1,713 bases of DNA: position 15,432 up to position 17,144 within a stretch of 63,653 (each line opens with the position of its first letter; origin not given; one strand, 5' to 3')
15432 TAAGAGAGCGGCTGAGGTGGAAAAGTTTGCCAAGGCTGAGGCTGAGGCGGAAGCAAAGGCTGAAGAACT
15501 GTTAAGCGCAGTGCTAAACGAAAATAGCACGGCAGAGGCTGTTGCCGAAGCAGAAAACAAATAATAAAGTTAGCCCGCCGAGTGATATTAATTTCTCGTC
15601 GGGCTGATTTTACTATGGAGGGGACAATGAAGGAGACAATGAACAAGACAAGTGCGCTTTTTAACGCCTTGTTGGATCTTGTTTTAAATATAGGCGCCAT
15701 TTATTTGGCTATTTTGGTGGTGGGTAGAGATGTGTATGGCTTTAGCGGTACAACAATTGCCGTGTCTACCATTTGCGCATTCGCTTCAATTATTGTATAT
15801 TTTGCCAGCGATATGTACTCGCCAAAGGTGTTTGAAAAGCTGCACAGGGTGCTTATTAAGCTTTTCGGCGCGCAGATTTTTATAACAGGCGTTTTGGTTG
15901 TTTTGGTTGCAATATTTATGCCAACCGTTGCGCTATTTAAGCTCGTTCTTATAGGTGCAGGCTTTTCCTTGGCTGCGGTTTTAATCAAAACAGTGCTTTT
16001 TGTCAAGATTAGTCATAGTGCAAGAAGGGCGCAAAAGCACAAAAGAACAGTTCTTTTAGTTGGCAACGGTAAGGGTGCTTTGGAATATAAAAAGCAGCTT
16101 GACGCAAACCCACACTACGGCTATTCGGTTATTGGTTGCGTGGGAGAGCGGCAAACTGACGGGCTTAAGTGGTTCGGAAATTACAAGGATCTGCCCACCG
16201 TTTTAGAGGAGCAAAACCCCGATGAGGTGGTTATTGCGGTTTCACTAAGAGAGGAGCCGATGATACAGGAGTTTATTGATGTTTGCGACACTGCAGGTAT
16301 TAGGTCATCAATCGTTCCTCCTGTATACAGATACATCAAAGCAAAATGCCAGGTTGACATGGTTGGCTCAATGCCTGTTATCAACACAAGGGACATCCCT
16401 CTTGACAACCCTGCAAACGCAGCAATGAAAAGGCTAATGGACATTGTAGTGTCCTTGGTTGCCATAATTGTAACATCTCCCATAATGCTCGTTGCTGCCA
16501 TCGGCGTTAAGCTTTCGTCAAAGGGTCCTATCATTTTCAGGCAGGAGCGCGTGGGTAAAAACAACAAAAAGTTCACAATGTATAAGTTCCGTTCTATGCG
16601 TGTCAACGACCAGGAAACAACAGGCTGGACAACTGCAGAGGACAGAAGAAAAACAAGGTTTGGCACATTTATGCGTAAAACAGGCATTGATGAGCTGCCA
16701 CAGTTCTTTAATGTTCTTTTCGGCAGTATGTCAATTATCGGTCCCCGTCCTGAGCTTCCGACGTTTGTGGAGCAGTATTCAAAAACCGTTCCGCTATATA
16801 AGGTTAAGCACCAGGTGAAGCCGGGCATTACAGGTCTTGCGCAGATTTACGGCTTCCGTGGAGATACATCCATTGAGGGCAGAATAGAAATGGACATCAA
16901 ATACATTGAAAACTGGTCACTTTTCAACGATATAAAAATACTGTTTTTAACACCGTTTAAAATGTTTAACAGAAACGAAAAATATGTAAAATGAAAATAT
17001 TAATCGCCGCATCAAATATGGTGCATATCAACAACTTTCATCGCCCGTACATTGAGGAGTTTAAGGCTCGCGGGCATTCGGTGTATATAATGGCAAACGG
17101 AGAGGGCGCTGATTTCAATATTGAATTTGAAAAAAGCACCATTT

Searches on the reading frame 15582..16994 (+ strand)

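Call 90: search_protein_families(library=pfam, proteins=[window:15582-16994:+], max_evalue=0.00001)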
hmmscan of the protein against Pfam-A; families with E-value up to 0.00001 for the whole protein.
window:15582-16994:+ (470 aa): 2 families
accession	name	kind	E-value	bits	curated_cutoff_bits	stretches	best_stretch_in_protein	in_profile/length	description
PF02397.22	Bac_transf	-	1.7e-69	233.4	27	1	283-462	1-178/179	Bacterial sugar transferase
PF13727.12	CoA_binding_3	-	2.5e-13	50.8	25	1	75-245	2-174/175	CoA-binding domain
